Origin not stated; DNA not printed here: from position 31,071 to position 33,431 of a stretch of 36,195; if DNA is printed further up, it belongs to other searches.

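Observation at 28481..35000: Non-canonical ulosonic (sialic-like) acid module lacking the usual precursor genes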

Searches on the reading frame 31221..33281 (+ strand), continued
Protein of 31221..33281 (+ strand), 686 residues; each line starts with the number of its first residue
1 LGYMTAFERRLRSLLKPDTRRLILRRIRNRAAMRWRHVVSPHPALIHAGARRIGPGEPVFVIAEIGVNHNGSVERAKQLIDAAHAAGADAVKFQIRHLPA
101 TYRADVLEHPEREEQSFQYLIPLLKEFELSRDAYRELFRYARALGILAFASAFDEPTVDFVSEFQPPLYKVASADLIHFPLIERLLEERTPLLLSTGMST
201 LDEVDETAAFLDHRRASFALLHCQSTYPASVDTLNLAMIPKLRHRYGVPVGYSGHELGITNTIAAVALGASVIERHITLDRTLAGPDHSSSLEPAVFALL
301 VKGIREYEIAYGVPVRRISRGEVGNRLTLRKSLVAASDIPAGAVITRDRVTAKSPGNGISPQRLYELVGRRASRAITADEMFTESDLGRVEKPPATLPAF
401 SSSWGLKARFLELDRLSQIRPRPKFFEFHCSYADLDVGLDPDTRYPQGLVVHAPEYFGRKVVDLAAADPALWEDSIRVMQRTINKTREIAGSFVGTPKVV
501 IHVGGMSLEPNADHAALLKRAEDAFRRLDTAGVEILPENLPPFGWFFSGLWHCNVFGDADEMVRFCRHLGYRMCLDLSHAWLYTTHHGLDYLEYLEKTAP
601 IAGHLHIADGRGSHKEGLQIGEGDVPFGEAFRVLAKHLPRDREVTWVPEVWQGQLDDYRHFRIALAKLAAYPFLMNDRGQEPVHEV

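Call 78: search_protein_families(library=ncbifam, proteins=[L086:5805-6704:+, L086:3712-4965:+, L086:4946-5824:+, L086:6710-7768:+, L086:7777-8607:+, L001:13766-14548:+], max_evalue=0.001)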
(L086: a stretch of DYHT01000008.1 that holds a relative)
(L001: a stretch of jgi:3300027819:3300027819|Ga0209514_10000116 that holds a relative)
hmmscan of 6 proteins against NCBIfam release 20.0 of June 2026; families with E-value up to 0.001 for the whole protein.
L086:5805-6704:+ (300 aa): 4 families
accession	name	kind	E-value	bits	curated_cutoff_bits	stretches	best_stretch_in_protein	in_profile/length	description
NF009688.0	PRK13209.1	subfamily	1.4e-09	37.3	317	1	188-295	168-276/286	L-ribulose-5-phosphate 3-epimerase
TIGR00542.1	hxl6Piso_put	equivalog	9.1e-09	35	272.15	1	189-294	164-270/279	L-ribulose-5-phosphate 3-epimerase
NF009689.0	PRK13210.1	subfamily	2.2e-07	30.3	200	1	188-293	164-276/286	L-ribulose-5-phosphate 3-epimerase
TIGR04379.1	myo_inos_iolE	equivalog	6.1e-06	26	290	0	143-236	114-211/290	myo-inosose-2 dehydratase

L086:3712-4965:+ (418 aa): 15 families
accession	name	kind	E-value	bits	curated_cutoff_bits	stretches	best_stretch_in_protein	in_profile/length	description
TIGR03584.1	PseF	equivalog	6.4e-44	150.2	205.7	1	7-232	1-217/222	pseudaminic acid cytidylyltransferase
NF007019.0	PRK09484.1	equivalog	1.2e-38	132.6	208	1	254-407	23-177/187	3-deoxy-manno-octulosonate-8-phosphatase KdsC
TIGR01670.1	KdsC-phosphatas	subfamily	2.4e-31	108.8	106.95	1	256-407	1-153/154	3-deoxy-D-manno-octulosonate 8-phosphate phosphatase, YrbI family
NF058599.1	KDN-9-PPhBT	equivalog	3.4e-24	85.8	180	1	256-404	2-151/152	3-deoxy-D-glycero-D-galacto-nonulopyranosonate 9-phosphatase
TIGR02726.1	phenyl_P_delta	equivalog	4.4e-24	85.6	281.95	1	255-404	6-156/169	phenylphosphate carboxylase subunit delta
NF003950.0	PRK05450.1-3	subfamily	8e-13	48.3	234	1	6-136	3-125/248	3-deoxy-manno-octulosonate cytidylyltransferase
NF002245.0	PRK01158.1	equivalog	1.8e-10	40.5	198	1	328-399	155-226/233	phosphoglycolate phosphatase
NF009905.0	PRK13368.1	subfamily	7.2e-10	38.6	255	1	6-74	3-71/243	3-deoxy-manno-octulosonate cytidylyltransferase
NF003952.0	PRK05450.1-5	subfamily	7.2e-10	38.4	193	1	5-69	2-66/250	3-deoxy-manno-octulosonate cytidylyltransferase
TIGR01487.1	Pglycolate_arch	equivalog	2.9e-09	37.1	122.75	1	328-395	145-212/215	phosphoglycolate phosphatase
NF003948.0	PRK05450.1-1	equivalog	7.8e-08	31.8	281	1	2-79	2-78/248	3-deoxy-manno-octulosonate cytidylyltransferase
TIGR00466.1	kdsB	equivalog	3e-06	26.8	155.2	1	7-70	4-66/241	3-deoxy-manno-octulosonate cytidylyltransferase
TIGR01482.1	SPP-subfamily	subfamily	1.1e-05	25.1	107.15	1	328-396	147-215/225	sucrose-phosphate phosphatase subfamily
TIGR01662.1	HAD-SF-IIIA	subfamily_domain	0.00011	22.3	44.6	1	257-371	1-138/141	HAD-IIIA family hydrolase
TIGR00099.1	Cof-subfamily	subfamily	0.00018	21.2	137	1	329-385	187-243/256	Cof-type HAD-IIB family hydrolase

L086:4946-5824:+ (293 aa): 4 families
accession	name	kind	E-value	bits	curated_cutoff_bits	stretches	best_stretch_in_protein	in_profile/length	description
TIGR03569.1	NeuB_NnaB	equivalog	7.3e-77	258.6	399.65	1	18-285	2-277/329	N-acetylneuraminate synthase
TIGR03586.1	PseI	equivalog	9.8e-63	212.3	340.25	1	17-273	2-264/327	pseudaminic acid synthase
NF006421.0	PRK08673.1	subfamily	0.00041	19.7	335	1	100-268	156-335/338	3-deoxy-7-phosphoheptulonate synthase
NF009933.0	PRK13396.1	subfamily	0.00065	18.8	486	1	127-270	189-345/352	3-deoxy-7-phosphoheptulonate synthase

L086:6710-7768:+ (353 aa): 8 families
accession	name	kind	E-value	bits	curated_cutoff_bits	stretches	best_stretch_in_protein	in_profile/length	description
TIGR04380.1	myo_inos_iolG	equivalog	6.9e-35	120.5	355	1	8-349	2-329/330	inositol 2-dehydrogenase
NF040723.1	UDP-GlcNAcDh_Arch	equivalog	1.9e-30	106.5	450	1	8-342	1-300/302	UDP-N-acetylglucosamine 3-dehydrogenase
NF041392.1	XylDh_Gfo6_Halo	equivalog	4.2e-15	55.4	350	1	73-349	76-348/350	D-xylose 1-dehydrogenase Gfo6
NF052479.1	LevoglcsnDh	equivalog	1.4e-14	53.6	650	1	62-210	54-203/386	levoglucosan dehydrogenase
NF052679.1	InsChiInosDhIolG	equivalog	3.4e-11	42.8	540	1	6-209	1-185/343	bifunctional inositol 2-dehydrogenase/D-chiro-inositol 1-dehydrogenase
NF007574.0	PRK10206.1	equivalog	5.1e-08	32.3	352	1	66-215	51-193/345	oxidoreductase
NF058561.1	BT_2158_fam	equivalog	2.4e-07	29.7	750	1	62-165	81-182/487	glycoside 3-dehydrogenase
NF008607.0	PRK11579.1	subfamily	1.1e-06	27.8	330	1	82-215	67-195/346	oxidoreductase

L086:7777-8607:+ (277 aa): 212 families (the best 25 are shown)
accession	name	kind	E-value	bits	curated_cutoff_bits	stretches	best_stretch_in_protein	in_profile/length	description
NF006619.0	PRK09186.1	equivalog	5e-50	170.5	255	1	11-274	2-254/256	oxidoreductase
NF006070.0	PRK08213.1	subfamily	1.4e-48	165.6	279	1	6-275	5-257/259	gluconate 5-dehydrogenase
NF005309.0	PRK06841.1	subfamily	3.3e-46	157.9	286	1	6-274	8-252/255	GolD/DthD family dehydrogenase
NF005853.0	PRK07774.1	equivalog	9.6e-44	149.6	303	2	9-164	2-150/250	SDR family oxidoreductase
NF004791.0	PRK06138.1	equivalog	1.4e-42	145.8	312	1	10-276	2-251/252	SDR family oxidoreductase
NF006132.0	PRK08277.1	subfamily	4e-42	144.5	281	1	7-275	4-275/280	D-mannonate oxidoreductase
NF005559.1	PRK07231.1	subfamily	9.6e-42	143.2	215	1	11-275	2-248/249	glucose 1-dehydrogenase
NF005446.0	PRK07035.1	equivalog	1.8e-41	142.1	373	1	5-274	3-253/255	SDR family oxidoreductase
NF004198.0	PRK05653.1-3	equivalog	1e-40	139.8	296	2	11-159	5-143/248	3-oxoacyl-ACP reductase FabG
NF004774.0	PRK06114.1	equivalog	1.2e-40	139.5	360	1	4-277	7-262/262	SDR family oxidoreductase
NF004818.0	PRK06172.1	equivalog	2.3e-40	138.5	336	1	10-274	4-250/253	SDR family oxidoreductase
NF005067.0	PRK06484.1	equivalog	1.2e-39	136.3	713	1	12-276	8-253/524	short chain dehydrogenase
NF005390.0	PRK06935.1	equivalog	2.3e-38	132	369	1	2-273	4-254/258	2-dehydro-3-deoxy-D-gluconate 5-dehydrogenase KduD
NF009466.0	PRK12826.1-2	subfamily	4.1e-38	131.3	222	2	186-276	152-246/248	3-oxoacyl-ACP reductase FabG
NF005681.0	PRK07478.1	subfamily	1.7e-37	129.2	267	1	10-275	3-250/254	SDR family oxidoreductase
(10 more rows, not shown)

L001:13766-14548:+ (261 aa): 215 families (the best 25 are shown)
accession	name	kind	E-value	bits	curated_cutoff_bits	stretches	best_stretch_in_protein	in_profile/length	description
NF006619.0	PRK09186.1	equivalog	3.8e-44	151.2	255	1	10-259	2-255/256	oxidoreductase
NF006070.0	PRK08213.1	subfamily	4.5e-44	150.9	279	1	4-260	4-258/259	gluconate 5-dehydrogenase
NF052558.1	MBtsdlDhBudC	equivalog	3.2e-41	141.6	270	1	11-261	2-244/250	meso-2,3-butanediol dehydrogenase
NF004791.0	PRK06138.1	equivalog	1.9e-40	138.8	312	1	10-261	3-252/252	SDR family oxidoreductase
NF005559.1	PRK07231.1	subfamily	8.4e-39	133.5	215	1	10-259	2-248/249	glucose 1-dehydrogenase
NF009466.0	PRK12826.1-2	subfamily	1.4e-36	126.2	222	1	13-258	4-244/248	3-oxoacyl-ACP reductase FabG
NF004774.0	PRK06114.1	equivalog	1.6e-36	126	360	1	6-261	10-262/262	SDR family oxidoreductase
NF005309.0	PRK06841.1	subfamily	1.3e-35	123.2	286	1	3-259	6-253/255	GolD/DthD family dehydrogenase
NF053702.1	TrHdxCHCADhChcB1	equivalog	3.4e-35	121.6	400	1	10-260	2-242/250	trans-4-hydroxycyclohexanecarboxylate dehydrogenase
NF004198.0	PRK05653.1-3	equivalog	3.6e-35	121.6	296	1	10-258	5-246/248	3-oxoacyl-ACP reductase FabG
NF009468.0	PRK12826.1-4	equivalog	4.7e-35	121.5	318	1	9-258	4-247/256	SDR family oxidoreductase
NF053701.1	CsHdxCHCADhChcB2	equivalog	9.1e-35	120.3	350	1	11-260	2-244/245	cis-4-hydroxycyclohexanecarboxylate dehydrogenase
NF005853.0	PRK07774.1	equivalog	1.5e-34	119.6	303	1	9-259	3-247/250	SDR family oxidoreductase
NF005095.0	PRK06523.1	subfamily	6.6e-34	117.6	231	2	9-212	7-193/261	oxidoreductase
NF005067.0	PRK06484.1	equivalog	2.2e-33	115.6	713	1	11-260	272-513/524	short chain dehydrogenase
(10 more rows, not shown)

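Call 88: find_related_loci(query=A2, collection=metagenome_contigs, flank=10000)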
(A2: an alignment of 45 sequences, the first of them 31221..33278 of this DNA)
Query A2 (686 aa) in metagenome_contigs; peptide patterns used: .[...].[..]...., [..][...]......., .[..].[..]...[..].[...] (x = any residue, [..] = any of these).
600 stretches matched a pattern (row limit reached: there are more); 587 encode a relative of the query (tblastn E <= 1e-3); the best 80 are kept; 80 distinct loci.
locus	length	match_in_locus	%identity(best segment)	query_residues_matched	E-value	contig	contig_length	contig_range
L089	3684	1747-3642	48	46-668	1e-179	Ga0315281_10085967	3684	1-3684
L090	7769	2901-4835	43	33-682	4e-155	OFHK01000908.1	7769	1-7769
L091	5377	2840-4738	42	43-671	8e-143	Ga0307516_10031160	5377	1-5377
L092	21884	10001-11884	43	44-668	2e-138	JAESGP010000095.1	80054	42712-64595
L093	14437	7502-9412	40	38-671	6e-137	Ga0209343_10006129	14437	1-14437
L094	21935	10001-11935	42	26-671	6e-139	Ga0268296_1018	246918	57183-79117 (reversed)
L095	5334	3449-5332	38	38-661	5e-129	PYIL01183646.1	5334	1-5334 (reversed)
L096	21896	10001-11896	40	44-671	3e-121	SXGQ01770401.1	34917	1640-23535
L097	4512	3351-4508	48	38-429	3e-104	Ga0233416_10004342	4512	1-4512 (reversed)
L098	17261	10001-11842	46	51-671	0e+0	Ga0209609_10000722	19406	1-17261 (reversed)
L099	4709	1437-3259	45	53-676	2e-132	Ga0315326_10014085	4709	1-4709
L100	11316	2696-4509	43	50-669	2e-135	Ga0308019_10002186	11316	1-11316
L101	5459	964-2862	29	59-664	8e-93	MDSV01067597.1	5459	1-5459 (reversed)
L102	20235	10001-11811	40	53-669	5e-131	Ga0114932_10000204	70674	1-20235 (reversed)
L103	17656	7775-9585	40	53-669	5e-131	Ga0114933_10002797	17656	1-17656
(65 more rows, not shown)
